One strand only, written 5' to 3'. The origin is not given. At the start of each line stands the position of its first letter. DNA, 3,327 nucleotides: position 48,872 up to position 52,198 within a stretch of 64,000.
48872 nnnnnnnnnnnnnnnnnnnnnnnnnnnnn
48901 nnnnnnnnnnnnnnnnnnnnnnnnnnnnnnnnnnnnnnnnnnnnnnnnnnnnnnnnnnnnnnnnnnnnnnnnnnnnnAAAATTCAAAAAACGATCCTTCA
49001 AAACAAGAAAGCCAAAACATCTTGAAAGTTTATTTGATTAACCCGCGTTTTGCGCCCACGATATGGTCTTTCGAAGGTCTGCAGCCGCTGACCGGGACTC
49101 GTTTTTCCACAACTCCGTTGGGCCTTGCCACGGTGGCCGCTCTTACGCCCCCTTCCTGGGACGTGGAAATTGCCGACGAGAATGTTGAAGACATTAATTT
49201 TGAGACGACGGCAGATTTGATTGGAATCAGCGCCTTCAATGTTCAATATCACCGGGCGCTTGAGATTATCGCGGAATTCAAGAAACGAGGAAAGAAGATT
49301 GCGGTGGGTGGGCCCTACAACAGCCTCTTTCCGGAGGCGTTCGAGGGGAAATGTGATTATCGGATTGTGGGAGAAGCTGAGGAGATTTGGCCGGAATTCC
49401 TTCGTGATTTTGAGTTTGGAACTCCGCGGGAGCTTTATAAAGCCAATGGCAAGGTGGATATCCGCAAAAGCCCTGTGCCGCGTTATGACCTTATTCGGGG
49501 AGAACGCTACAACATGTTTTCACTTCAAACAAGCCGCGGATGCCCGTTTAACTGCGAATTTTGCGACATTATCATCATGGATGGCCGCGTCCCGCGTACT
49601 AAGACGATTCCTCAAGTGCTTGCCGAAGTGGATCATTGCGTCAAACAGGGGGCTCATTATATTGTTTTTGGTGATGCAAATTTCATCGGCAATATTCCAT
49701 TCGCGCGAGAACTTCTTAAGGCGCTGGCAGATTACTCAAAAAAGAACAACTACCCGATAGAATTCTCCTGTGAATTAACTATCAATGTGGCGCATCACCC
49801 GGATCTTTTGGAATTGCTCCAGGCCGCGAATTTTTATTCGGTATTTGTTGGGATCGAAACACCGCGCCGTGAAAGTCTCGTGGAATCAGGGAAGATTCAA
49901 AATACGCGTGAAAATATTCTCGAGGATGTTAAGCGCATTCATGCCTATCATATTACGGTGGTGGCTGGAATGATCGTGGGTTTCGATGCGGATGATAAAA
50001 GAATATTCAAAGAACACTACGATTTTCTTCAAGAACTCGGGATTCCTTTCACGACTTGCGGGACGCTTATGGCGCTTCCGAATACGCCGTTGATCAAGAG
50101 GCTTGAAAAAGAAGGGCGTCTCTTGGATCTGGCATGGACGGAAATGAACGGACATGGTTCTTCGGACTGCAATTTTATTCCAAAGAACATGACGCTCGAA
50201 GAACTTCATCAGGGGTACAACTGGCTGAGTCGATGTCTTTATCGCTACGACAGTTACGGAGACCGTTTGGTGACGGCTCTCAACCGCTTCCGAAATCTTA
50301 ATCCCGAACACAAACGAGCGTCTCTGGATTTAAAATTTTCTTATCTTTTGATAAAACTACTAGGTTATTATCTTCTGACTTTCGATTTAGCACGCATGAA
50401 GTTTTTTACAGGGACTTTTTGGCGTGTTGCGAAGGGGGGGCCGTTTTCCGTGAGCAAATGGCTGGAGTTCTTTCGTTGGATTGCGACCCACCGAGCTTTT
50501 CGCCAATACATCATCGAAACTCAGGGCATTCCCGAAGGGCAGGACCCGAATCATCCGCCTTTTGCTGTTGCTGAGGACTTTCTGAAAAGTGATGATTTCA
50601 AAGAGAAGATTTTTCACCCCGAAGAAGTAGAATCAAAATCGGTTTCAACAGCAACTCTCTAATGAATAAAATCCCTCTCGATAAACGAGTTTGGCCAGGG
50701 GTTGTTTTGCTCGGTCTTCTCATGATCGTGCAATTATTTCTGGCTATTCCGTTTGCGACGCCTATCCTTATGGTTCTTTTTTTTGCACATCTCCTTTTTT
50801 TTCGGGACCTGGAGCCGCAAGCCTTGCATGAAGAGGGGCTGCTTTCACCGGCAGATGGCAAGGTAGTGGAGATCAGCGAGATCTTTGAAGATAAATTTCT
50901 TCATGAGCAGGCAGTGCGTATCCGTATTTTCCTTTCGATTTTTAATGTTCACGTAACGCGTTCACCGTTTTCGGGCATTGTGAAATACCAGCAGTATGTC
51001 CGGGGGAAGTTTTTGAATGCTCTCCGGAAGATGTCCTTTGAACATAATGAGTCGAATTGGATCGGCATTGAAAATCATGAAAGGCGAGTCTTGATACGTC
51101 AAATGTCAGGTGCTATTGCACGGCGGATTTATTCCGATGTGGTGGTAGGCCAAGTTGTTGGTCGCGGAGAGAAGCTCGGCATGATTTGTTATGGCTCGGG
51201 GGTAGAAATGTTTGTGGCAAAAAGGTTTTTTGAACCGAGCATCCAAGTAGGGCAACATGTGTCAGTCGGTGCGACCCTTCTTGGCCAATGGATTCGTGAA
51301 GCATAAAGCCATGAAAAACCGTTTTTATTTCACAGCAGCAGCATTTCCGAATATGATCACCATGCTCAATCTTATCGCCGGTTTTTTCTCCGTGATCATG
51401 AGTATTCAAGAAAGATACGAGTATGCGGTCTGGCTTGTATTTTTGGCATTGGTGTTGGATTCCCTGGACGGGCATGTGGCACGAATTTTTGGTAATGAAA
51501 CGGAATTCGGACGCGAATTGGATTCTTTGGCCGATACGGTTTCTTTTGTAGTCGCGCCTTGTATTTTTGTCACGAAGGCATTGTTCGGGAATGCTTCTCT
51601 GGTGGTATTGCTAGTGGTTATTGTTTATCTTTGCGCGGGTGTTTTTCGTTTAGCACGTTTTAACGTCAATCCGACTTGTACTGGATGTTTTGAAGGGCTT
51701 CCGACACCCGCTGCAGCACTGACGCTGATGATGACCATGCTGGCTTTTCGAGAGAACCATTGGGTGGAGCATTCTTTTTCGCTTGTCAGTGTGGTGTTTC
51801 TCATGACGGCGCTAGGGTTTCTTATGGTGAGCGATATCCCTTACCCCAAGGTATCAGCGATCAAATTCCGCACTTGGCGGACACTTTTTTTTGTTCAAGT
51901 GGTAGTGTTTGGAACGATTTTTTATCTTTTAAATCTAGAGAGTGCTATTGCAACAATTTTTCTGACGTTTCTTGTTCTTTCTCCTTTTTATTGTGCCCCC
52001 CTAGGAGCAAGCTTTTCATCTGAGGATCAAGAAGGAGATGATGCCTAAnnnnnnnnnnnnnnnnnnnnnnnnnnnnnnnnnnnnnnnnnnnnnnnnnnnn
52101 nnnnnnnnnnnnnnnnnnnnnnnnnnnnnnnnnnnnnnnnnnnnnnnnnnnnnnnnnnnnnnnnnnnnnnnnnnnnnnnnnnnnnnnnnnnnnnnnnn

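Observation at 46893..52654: Two B12-binding radical SAM enzymes translationally coupled to psd-pssA, directly downstream of a riboswitch-controlled B12 import operon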

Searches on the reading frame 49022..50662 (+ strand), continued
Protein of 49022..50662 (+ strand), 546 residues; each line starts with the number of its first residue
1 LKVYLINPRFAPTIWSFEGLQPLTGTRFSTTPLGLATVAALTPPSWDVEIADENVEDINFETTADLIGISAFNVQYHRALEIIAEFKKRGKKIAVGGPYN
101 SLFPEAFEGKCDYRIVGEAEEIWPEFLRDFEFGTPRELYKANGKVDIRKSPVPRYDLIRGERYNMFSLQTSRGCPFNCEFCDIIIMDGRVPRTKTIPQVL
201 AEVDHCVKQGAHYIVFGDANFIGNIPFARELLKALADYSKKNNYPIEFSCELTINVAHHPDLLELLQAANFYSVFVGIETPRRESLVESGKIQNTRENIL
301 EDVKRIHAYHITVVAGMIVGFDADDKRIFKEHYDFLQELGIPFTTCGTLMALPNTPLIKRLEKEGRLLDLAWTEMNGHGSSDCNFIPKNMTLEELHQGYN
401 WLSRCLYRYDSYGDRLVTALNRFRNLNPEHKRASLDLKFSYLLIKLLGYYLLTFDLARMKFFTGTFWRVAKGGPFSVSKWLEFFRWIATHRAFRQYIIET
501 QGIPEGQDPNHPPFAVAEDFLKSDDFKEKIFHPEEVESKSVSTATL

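Call 70: get_annotated_region(hit=H1, flank=6000)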
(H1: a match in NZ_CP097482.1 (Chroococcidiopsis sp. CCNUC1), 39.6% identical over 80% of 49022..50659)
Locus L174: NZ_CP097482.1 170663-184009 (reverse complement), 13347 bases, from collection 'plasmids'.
description: Chroococcidiopsis sp. CCNUC1 plasmid pB, complete sequence
organism: Chroococcidiopsis sp. CCNUC1 (NCBI taxid 2653189)
taxonomy: Bacteria; Cyanobacteriota; Cyanophyceae; Chroococcidiopsidales; Chroococcidiopsidaceae; Chroococcidiopsis; Chroococcidiopsis sp. CCNUC1
host: -; source: cell culture,soil; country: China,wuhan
typing (MOB-suite, as given by PLSDB): non-mobilizable
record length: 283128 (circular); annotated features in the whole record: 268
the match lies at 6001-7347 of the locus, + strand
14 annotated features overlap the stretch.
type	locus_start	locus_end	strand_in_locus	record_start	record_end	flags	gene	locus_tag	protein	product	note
CDS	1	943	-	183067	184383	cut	-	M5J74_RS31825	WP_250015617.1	IS701 family transposase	-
CDS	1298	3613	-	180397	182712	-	-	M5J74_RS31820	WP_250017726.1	NACHT domain-containing NTPase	-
CDS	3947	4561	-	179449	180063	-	-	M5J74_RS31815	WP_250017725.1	hypothetical protein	-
CDS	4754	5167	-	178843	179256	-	-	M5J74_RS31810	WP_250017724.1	fasciclin domain-containing protein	-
CDS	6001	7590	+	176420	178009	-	-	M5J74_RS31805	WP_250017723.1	B12-binding domain-containing radical SAM protein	-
CDS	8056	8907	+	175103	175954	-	-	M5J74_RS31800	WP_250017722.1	acyl-CoA desaturase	GO:0006633 - fatty acid biosynthetic process [Evidence IEA]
CDS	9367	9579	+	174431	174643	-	-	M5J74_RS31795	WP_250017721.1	NblA/ycf18 family protein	-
CDS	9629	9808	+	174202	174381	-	-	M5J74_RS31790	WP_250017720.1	chlorophyll a/b-binding protein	-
CDS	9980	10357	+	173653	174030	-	-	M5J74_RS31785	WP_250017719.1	rhodanese-like domain-containing protein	-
CDS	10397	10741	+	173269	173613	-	-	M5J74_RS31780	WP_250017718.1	hypothetical protein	-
CDS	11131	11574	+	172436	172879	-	-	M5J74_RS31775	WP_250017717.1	methyltransferase domain-containing protein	-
CDS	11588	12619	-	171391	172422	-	-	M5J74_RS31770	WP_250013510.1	IS630 family transposase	-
CDS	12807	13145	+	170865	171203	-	-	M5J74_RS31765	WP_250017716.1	2Fe-2S iron-sulfur cluster-binding protein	-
CDS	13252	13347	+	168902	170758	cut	ftsH4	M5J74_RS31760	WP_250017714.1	ATP-dependent zinc metalloprotease FtsH4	-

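Call 83: predict_structure(alignment_id=A5)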
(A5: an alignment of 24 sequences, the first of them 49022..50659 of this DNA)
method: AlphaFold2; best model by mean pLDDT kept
length: 546 residues; sequences in the alignment: 24
mean_pLDDT: 84.1   pTM: 0.83
mean pLDDT of the five models: 84.1, 83.2, 81.0, 80.2, 79.5
residues with pLDDT >= 90: 252; 70-90: 223; 50-70: 41; < 50: 30
segments of 3 or more residues with pLDDT < 50: 517-546
pLDDT, mean of each block of 10 residues (from residue 1): 94 71 83 92 96 93 96 85 97 92 88 93 95 96 89 93 89 77 73 93 93 86 87 93 85 89 92 87 85 81 91 85 89 93 71 80 86 61 83 89 93 94 71 70 89 88 94 78 89 87 92 64 36 32 33
secondary structure, 60 per line:
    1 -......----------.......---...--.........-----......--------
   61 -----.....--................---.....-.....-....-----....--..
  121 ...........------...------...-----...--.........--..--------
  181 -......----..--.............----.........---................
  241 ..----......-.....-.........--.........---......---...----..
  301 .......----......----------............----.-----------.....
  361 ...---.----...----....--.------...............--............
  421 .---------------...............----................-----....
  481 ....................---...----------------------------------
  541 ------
elements in order: E2-7 H18-24 E28-30 H33-41 E47-52 E66-70 H73-88 E92-96 H98-102 H104-107 E113-116 H119-131 E138-140 E163-168 H182-187 H196-208 E213-221 H225-242 E247-252 H254-258 H260-268 E271-279 H283-288 H299-307 E312-317 H328-339 H356-363 H379-382 H392-406 H409-421 H437-451 H456-471 H477-500

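Call 85: fold_search(model_id=the predicted structure, library=pdb)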
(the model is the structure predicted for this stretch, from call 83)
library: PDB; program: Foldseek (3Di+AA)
matches with E <= 10: 1620; with E <= 0.001: 39
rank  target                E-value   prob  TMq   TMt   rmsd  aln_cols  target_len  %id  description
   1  6fd2_B                3.0e-18  1.00  0.59  0.70   7.8       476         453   18  Radical SAM 1,2-diol dehydratase AprD4 in complex with its substrate paromamine (released 2018-01-17)
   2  6fd2_A                3.6e-18  1.00  0.59  0.69   6.1       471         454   19  Radical SAM 1,2-diol dehydratase AprD4 in complex with its substrate paromamine (released 2018-01-17)
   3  9n1b                  2.4e-16  1.00  0.60  0.54   8.1       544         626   16  Crystal structure of CysS from Corallococcus sp. CA054B with 5'-deoxyadenosine, methionine, and pantetheinylated 3-metho (released 2026-01-28)
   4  9n1c                  8.4e-16  1.00  0.59  0.53   9.3       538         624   16  Crystal structure of CysS from Corallococcus sp. CA054B with 5'-deoxyadenosine, methionine, and pantetheinylated 3-ethox (released 2026-01-28)
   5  6wte_A                8.4e-16  1.00  0.56  0.54  10.0       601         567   17  Structure of radical S-adenosylmethionine methyltransferase, TsrM, from Kitasatospora setae with cobalamin and [4Fe-4S (released 2020-12-23)
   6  9n1d                  1.1e-15  1.00  0.60  0.53   9.5       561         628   16  Crystal structure of CysS from Corallococcus sp. CA054B with 5'-deoxyadenosine and methionine bound (released 2026-01-28)
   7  6wte_B                2.0e-15  1.00  0.54  0.56  10.1       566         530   17  Structure of radical S-adenosylmethionine methyltransferase, TsrM, from Kitasatospora setae with cobalamin and [4Fe-4S (released 2020-12-23)
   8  9ccb                  4.0e-15  1.00  0.49  0.63  10.9       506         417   17  X-ray crystal structure of methyl-coenzyme M reductase glutamine methylase (MgmA) from Methanothermobacter marburgensis  (released 2025-01-01)
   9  6wtf_A                5.0e-15  1.00  0.52  0.52   6.1       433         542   20  Structure of radical S-adenosylmethionine methyltransferase, TsrM, from Kitasatospora setae with tryptophan substrate  (released 2020-12-23)
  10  5ul2                  6.2e-15  1.00  0.56  0.43  11.9       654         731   16  Structure of Apo, SeMet-labeled Cobalamin-dependent S-adenosylmethionine radical enzyme OxsB (released 2017-04-19)
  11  6wtf_B                1.8e-14  1.00  0.52  0.52   6.3       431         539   19  Structure of radical S-adenosylmethionine methyltransferase, TsrM, from Kitasatospora setae with tryptophan substrate  (released 2020-12-23)
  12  7kdy_B                1.8e-14  1.00  0.53  0.44  13.3       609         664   16  Crystal structure of Streptomyces tokunonesis TokK with hydroxycobalamin, 5'-deoxyadenosine, methionine, and (2R)-pant (released 2022-01-12)
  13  7kdy_A                2.4e-14  1.00  0.53  0.45  12.6       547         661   17  Crystal structure of Streptomyces tokunonesis TokK with hydroxycobalamin, 5'-deoxyadenosine, methionine, and (2R)-pant (released 2022-01-12)
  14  7kdx_A                7.9e-14  1.00  0.52  0.44  11.5       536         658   17  Crystal structure of Streptomyces tokunonesis TokK with hydroxycobalamin, 5'-deoxyadenosine, and methionine (released 2022-01-12)
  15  7kdx_B                8.3e-14  1.00  0.55  0.46  10.1       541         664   16  Crystal structure of Streptomyces tokunonesis TokK with hydroxycobalamin, 5'-deoxyadenosine, and methionine (released 2022-01-12)
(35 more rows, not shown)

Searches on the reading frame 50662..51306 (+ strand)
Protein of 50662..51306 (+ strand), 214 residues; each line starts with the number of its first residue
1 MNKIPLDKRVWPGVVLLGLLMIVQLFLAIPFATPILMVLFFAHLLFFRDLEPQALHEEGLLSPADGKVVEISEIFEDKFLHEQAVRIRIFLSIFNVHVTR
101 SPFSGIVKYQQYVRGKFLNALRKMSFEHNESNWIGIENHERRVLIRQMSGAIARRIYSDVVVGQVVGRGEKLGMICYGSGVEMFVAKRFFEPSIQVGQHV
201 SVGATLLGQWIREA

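Call 9: search_protein_families(library=pfam, proteins=[window:50662-51306:+], max_evalue=0.01)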
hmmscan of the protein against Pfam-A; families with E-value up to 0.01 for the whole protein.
window:50662-51306:+ (214 aa): 1 family
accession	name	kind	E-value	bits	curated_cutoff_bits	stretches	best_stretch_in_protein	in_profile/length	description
PF02666.20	PS_Dcarbxylase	-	2.1e-32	112.8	22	1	47-207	6-197/198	Phosphatidylserine decarboxylase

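Call 10: search_protein_families(library=ncbifam, proteins=[window:50662-51306:+], max_evalue=0.01)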
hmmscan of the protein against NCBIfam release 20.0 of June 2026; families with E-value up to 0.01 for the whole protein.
window:50662-51306:+ (214 aa): 14 families
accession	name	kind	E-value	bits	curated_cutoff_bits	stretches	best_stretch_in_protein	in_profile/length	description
NF003678.0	PRK05305.1-2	equivalog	2e-53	180.9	225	1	11-209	13-216/218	phosphatidylserine decarboxylase family protein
NF003685.0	PRK05305.2-5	equivalog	5.2e-43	146.6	183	1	10-211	6-194/198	phosphatidylserine decarboxylase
NF003682.0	PRK05305.2-2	equivalog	8e-43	146.3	284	1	16-209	20-211/212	phosphatidylserine decarboxylase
NF003680.0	PRK05305.1-5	equivalog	8.1e-37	126.6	262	1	10-209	14-213/217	phosphatidylserine decarboxylase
TIGR00164.2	AS_decarb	equivalog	2.3e-35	121.8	230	1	20-207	17-208/215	archaetidylserine decarboxylase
NF003679.0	PRK05305.1-3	equivalog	1.7e-34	119.4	252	1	35-209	54-232/234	phosphatidylserine decarboxylase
NF003677.0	PRK05305.1-1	equivalog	2.1e-34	118.8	315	1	5-210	13-220/232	phosphatidylserine decarboxylase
NF003684.0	PRK05305.2-4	equivalog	5e-33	114.5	317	1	39-209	41-213/228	phosphatidylserine decarboxylase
NF003683.0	PRK05305.2-3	equivalog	6.5e-33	113.8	244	1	19-207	19-200/204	phosphatidylserine decarboxylase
NF038088.1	anchor_synt_D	exception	3.5e-28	98.4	240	1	19-206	13-191/194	protein sorting system archaetidylserine decarboxylase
NF003681.0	PRK05305.2-1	equivalog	4.6e-24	85.1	377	1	44-210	48-218/231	phosphatidylserine decarboxylase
NF003038.0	PRK03934.1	equivalog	7.4e-05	21.7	285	0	166-205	223-262/267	phosphatidylserine decarboxylase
TIGR00163.1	PS_decarb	equivalog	0.0035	16.5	111.75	0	46-80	19-57/243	archaetidylserine decarboxylase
NF002853.0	PRK03140.1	equivalog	0.0068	15.7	307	0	89-206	131-255/262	phosphatidylserine decarboxylase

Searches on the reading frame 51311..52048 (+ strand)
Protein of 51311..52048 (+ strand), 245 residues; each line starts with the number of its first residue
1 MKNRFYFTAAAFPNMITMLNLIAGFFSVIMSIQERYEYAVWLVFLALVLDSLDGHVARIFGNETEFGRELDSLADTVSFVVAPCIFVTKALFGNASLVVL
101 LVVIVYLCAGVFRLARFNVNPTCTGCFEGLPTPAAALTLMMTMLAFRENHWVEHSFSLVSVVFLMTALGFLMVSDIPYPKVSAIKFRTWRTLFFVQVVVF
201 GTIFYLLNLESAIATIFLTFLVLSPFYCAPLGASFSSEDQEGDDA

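Call 9: search_protein_families(library=pfam, proteins=[window:51311-52048:+], max_evalue=0.01)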
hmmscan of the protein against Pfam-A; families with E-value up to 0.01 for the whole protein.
window:51311-52048:+ (245 aa): 1 family
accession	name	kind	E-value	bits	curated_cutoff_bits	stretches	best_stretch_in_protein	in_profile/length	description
PF01066.26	CDP-OH_P_transf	-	2.2e-21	77.3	22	1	12-164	3-143/152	CDP-alcohol phosphatidyltransferase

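Call 10: search_protein_families(library=ncbifam, proteins=[window:51311-52048:+], max_evalue=0.01)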
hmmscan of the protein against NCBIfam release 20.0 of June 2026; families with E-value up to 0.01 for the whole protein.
window:51311-52048:+ (245 aa): 14 families
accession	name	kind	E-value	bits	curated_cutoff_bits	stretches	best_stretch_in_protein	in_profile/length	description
NF038087.1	arch_ser_synth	exception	1.3e-38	132.8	240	1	11-218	5-210/216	archaetidylserine synthase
TIGR00473.1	pssA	equivalog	4.4e-37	127.5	107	1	17-179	1-153/153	CDP-diacylglycerol--serine O-phosphatidyltransferase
TIGR04217.1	archae_ser_T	exception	6e-37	127.6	200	1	9-223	6-209/221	archaetidylserine synthase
NF038086.1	anchor_synt_A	exception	3.6e-23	82.5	200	1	14-227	11-220/222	protein sorting system archaetidylserine synthase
NF040950.1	archin_ph_syn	equivalog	9.1e-12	45.2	180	1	12-104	25-118/191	archaetidylinositol phosphate synthase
NF045885.1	PhCholSynBorr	equivalog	3.4e-09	36.9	400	1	14-227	13-226/234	phosphatidylcholine synthase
TIGR00560.1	pgsA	equivalog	1.2e-07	32.5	109.1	1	12-178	3-172/183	CDP-diacylglycerol--glycerol-3-phosphate 3-phosphatidyltransferase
NF045886.1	PhCholSynLeg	equivalog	3.8e-07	29.9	440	1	11-178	17-185/250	phosphatidylcholine synthase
NF053678.1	ClpnSynClsA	equivalog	1.1e-06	29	240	1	11-123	4-117/180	cardiolipin synthase ClsA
NF045883.1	PIPSynth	equivalog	1.2e-06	28.3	170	1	12-104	24-118/197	phosphatidylinositol phosphate synthase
NF041135.1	IPPtranDIPPsyn_Thcocales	equivalog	6.4e-06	25.4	580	1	11-86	250-325/419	bifunctional L-myo-inositol-1-phosphate cytidylyltransferase/CDP-L-myo-inositol myo-inositolphosphotransferase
NF045884.1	PhCholSynAgro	equivalog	0.00012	22.1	350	1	22-232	22-223/235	phosphatidylcholine synthase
NF045887.1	PhCholSynPs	equivalog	0.00032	20.3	300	1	16-171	18-173/235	phosphatidylcholine synthase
NF008090.0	PRK10832.1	equivalog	0.0063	16.6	304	1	13-90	6-85/182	CDP-diacylglycerol--glycerol-3-phosphate 3-phosphatidyltransferase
